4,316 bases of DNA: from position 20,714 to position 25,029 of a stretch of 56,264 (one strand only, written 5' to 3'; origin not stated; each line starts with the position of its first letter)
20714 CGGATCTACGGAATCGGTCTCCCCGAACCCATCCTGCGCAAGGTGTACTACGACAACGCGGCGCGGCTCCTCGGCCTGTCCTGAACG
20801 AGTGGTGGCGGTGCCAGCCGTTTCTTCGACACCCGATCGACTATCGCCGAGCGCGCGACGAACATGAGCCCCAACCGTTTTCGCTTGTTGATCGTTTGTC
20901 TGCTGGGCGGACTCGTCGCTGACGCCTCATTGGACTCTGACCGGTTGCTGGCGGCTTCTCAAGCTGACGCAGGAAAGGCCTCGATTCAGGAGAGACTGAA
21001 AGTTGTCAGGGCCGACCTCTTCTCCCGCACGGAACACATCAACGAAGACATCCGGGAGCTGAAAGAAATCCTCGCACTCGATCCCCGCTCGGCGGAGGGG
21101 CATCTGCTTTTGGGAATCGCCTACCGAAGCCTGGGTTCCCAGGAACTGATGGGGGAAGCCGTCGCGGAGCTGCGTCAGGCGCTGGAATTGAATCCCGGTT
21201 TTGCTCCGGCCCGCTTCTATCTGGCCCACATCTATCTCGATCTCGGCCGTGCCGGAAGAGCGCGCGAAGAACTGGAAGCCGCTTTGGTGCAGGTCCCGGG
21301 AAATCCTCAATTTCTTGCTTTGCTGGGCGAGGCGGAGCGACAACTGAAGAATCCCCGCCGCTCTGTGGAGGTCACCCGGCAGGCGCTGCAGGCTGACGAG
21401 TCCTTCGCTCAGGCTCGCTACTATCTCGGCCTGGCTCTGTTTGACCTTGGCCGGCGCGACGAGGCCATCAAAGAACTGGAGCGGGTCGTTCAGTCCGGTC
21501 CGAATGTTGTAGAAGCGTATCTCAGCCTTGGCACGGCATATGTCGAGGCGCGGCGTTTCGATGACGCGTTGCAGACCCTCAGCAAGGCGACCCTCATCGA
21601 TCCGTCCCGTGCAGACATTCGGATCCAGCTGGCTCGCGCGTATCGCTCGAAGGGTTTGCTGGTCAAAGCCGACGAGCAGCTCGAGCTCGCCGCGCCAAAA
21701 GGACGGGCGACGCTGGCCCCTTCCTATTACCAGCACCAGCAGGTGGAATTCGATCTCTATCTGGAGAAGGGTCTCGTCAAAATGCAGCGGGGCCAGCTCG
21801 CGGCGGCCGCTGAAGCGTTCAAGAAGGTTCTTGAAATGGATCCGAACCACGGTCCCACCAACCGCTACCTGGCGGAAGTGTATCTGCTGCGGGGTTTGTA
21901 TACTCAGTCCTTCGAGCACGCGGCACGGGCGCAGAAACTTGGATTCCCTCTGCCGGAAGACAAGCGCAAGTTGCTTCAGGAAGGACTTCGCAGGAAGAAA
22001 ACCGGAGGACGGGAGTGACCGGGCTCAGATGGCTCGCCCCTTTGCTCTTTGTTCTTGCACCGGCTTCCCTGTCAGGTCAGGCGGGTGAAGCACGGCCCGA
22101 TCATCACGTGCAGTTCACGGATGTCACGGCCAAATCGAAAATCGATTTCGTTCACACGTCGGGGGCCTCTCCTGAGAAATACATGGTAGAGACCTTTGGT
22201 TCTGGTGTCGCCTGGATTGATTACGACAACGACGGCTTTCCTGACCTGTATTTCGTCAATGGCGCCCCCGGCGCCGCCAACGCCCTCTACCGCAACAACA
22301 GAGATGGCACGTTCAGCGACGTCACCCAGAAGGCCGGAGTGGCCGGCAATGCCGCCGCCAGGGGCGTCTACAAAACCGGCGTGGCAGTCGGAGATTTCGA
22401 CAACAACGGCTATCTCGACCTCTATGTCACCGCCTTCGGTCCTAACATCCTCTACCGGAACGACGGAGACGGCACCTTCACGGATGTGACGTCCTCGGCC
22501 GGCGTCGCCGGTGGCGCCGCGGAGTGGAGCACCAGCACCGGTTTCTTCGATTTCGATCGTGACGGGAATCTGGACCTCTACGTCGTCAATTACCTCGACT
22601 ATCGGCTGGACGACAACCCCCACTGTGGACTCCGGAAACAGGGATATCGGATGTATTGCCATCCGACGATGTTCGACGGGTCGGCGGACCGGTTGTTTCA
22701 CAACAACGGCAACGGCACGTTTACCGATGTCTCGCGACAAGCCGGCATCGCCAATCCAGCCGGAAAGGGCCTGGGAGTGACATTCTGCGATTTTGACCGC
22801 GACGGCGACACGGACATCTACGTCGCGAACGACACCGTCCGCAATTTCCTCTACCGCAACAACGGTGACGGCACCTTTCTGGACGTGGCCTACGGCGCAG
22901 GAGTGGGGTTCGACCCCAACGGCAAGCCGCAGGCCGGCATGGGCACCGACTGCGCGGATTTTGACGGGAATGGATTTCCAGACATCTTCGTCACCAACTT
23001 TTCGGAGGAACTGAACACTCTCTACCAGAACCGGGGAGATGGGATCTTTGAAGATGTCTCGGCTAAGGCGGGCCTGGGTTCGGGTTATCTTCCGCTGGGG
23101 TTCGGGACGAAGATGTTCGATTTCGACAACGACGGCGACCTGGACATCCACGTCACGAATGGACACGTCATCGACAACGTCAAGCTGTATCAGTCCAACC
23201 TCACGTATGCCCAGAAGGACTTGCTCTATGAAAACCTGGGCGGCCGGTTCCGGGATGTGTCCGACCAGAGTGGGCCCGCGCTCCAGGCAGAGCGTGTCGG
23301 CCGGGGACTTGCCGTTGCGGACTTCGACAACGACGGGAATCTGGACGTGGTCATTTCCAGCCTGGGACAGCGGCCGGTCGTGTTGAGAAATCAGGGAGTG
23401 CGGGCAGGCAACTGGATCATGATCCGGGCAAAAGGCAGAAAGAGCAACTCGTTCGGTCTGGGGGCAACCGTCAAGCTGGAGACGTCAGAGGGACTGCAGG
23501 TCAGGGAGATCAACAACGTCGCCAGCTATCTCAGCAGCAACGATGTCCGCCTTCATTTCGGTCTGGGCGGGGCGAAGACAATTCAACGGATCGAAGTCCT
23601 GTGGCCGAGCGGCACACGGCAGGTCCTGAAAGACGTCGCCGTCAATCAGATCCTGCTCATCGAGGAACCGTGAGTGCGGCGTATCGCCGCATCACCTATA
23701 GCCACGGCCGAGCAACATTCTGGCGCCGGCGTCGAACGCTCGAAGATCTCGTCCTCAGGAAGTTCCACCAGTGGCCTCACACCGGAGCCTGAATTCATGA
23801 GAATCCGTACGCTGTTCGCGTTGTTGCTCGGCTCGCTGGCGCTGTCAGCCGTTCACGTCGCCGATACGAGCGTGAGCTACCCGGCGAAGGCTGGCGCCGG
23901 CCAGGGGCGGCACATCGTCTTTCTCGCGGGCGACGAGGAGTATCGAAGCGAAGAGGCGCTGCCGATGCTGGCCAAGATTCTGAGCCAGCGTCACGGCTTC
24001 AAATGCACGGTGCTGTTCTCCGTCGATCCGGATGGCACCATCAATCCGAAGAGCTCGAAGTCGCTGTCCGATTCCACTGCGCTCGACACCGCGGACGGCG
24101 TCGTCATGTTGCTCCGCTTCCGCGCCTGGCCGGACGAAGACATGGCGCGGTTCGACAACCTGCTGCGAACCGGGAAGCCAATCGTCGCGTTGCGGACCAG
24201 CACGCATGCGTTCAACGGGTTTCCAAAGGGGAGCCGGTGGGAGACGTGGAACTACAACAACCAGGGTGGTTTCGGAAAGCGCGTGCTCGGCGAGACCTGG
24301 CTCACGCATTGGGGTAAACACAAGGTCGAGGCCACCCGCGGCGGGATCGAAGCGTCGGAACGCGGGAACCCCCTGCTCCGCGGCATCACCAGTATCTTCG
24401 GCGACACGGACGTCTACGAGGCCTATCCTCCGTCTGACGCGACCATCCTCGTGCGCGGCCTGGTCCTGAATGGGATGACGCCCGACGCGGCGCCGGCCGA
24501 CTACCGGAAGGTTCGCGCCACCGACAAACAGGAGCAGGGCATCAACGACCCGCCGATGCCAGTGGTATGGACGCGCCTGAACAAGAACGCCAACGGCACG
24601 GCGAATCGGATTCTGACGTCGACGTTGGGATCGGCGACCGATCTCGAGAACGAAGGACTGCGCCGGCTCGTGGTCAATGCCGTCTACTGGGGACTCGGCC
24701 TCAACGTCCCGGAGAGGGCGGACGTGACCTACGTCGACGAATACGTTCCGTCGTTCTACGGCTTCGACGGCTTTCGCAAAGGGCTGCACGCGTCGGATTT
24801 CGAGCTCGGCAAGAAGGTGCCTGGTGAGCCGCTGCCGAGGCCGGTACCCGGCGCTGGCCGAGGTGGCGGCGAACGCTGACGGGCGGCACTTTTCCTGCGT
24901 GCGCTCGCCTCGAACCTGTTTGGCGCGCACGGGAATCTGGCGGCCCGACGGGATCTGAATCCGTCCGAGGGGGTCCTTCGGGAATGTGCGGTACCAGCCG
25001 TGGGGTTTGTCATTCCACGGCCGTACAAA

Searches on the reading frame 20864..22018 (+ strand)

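Call 3: search_protein_families(library=pfam, proteins=[window:20864-22018:+], max_evalue=0.001)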
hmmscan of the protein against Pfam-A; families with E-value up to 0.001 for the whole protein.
window:20864-22018:+ (384 aa): 24 families
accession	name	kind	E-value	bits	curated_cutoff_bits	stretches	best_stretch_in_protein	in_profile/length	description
PF14559.12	TPR_19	-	5.4e-33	113.6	25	4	97-155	8-66/68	Tetratricopeptide repeat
PF13414.12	TPR_11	-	7.8e-29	99.5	26.8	2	189-227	1-39/42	TPR repeat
PF13432.12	TPR_16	-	2.6e-28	98.5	32.7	4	154-214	3-63/65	Tetratricopeptide repeat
PF13431.12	TPR_17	-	1.9e-27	93.7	24.4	1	104-135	3-34/34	Tetratricopeptide repeat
PF13181.12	TPR_8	-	3e-26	89.7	25.7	1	297-329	2-34/34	Tetratricopeptide repeat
PF07719.23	TPR_2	-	1.3e-25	87.8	27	2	182-214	1-33/34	Tetratricopeptide repeat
PF13428.12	TPR_14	-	5.2e-23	79.6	23.5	3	116-156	3-43/44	Tetratricopeptide repeat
PF00515.34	TPR_1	-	1.1e-21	76.2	27.8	1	297-329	2-34/34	Tetratricopeptide repeat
PF12895.13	ANAPC3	-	3.3e-15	56.6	27.2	1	140-207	15-81/82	Anaphase-promoting complex, cyclosome, subunit 3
PF13371.12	TPR_9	-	1.4e-10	41.4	35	0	297-330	30-62/73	Tetratricopeptide repeat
PF23914.1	TPR_CcmH_CycH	-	2e-10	41.2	42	1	210-328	44-153/158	Cytochrome c-type biogenesis protein H TPR domain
PF13174.12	TPR_6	-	3e-10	40.5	26.3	0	183-211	1-29/33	Tetratricopeptide repeat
PF13424.12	TPR_12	-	7.3e-10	39.3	30.1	1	182-242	3-71/77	Tetratricopeptide repeat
PF24575.1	TPR_Slam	-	1.9e-09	38.3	35.2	0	92-125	59-92/104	Surface lipoprotein assembly modifier, N-terminal TPR repeats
PF13429.12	TPR_15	-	1e-07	32.1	26.2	1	143-260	141-258/280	Tetratricopeptide repeat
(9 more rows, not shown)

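Call 4: search_protein_families(library=ncbifam, proteins=[window:20864-22018:+], max_evalue=0.001)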
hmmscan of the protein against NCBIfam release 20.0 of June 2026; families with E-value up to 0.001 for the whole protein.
window:20864-22018:+ (384 aa): 28 families (the best 25 are shown)
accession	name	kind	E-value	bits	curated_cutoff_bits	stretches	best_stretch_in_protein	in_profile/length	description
TIGR02917.1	PEP_TPR_lipo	equivalog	1.9e-28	98.9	312.2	2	173-279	47-154/899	XrtA/PEP-CTERM system TPR-repeat protein PrsT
NF040959.1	MamA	equivalog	1.4e-25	90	200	2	166-276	55-165/204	magnetosome protein MamA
TIGR02521.1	type_IV_pilW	equivalog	1.7e-24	86.7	154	2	115-274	32-193/234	type IV pilus biogenesis/stability protein PilW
NF033762.1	social_mot_Tgl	equivalog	4.3e-18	65.6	225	1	56-241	44-229/252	social motility TPR repeat lipoprotein Tgl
NF033758.1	gliding_GltE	equivalog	7.8e-13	48.2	225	1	153-255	227-329/411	adventurous gliding motility TPR repeat lipoprotein GltE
NF008520.0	PRK11447.1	equivalog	6.5e-12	44.1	858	1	160-341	250-430/1157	cellulose synthase complex outer membrane protein BcsC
NF033920.0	C39_PA2778_fam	equivalog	5.9e-11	42.3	150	0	128-211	170-253/255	PA2778 family cysteine peptidase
NF052415.1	T3SS_chap_SctY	equivalog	7e-11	42.6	70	1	120-210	12-105/106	type III secretion apparatus assembly chaperone SctY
TIGR02552.1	LcrH_SycD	equivalog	1.1e-10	41.3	104.8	0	172-280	8-116/136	SycD/LcrH family type III secretion system chaperone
NF008757.0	PRK11788.1-5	equivalog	6.6e-10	38.7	363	0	176-273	29-130/388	lipopolysaccharide assembly protein LapB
NF047558.1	TPR_END_plus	domain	9.5e-09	35.1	32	0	185-217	2-34/56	TPR end-of-group domain-containing protein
NF008755.0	PRK11788.1-3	equivalog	1.1e-07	31.6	430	1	176-274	30-132/388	lipopolysaccharide assembly protein LapB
TIGR00540.1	TPR_hemY_coli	hypoth_equivalog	1.1e-07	31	142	0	103-177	140-215/385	heme biosynthesis-associated TPR protein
NF008391.2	PRK11189.1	equivalog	1.5e-07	31.2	250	0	178-247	61-130/297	lipoprotein NlpI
TIGR03939.1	PGA_TPR_OMP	equivalog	2.6e-07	29.3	366.65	1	109-213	390-494/800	poly-beta-1,6 N-acetyl-D-glucosamine export porin PgaA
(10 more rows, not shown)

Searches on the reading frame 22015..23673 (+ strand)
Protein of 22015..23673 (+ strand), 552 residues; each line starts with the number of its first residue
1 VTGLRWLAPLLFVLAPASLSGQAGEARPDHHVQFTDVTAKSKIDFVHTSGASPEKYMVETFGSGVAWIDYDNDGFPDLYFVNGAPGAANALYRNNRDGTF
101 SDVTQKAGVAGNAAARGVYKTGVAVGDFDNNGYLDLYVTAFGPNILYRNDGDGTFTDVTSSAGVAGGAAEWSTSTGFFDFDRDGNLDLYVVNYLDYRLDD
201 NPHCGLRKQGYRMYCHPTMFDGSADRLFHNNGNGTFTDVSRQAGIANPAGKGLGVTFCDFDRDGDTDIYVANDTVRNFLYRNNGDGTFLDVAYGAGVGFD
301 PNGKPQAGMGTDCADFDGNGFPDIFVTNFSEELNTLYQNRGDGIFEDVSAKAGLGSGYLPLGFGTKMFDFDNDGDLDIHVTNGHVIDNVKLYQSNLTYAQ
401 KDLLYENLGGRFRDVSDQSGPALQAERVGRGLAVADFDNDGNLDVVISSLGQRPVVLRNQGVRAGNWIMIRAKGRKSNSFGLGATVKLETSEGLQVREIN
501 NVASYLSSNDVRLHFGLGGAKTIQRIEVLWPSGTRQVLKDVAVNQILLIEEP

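Call 3: search_protein_families(library=pfam, proteins=[window:22015-23673:+], max_evalue=0.001)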
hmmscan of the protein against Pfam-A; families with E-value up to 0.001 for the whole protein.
window:22015-23673:+ (552 aa): 3 families
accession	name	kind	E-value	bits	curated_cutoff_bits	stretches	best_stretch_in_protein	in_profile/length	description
PF13517.12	FG-GAP_3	-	7.6e-55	183.8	26.9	6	127-190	1-61/61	FG-GAP-like repeat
PF07593.17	UnbV_ASPIC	-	1.5e-22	79.7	23.4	1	481-547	1-67/68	ASPIC and UnbV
PF01839.29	FG-GAP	-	1e-12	48.1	22.1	0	429-448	2-21/37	FG-GAP repeat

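Call 4: search_protein_families(library=ncbifam, proteins=[window:22015-23673:+], max_evalue=0.001)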
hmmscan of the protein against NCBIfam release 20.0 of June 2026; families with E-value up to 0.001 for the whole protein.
window:22015-23673:+ (552 aa): 0 families

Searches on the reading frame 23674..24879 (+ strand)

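Call 3: search_protein_families(library=pfam, proteins=[window:23674-24879:+], max_evalue=0.001)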
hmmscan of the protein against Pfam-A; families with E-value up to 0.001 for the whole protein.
window:23674-24879:+ (401 aa): 1 family
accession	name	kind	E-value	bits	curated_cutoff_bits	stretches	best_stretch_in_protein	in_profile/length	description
PF06283.17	ThuA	-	4.4e-05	24.3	33.4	1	93-339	17-208/209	Trehalose utilisation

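Call 4: search_protein_families(library=ncbifam, proteins=[window:23674-24879:+], max_evalue=0.001)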
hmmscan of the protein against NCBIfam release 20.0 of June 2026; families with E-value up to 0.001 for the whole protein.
window:23674-24879:+ (401 aa): 0 families
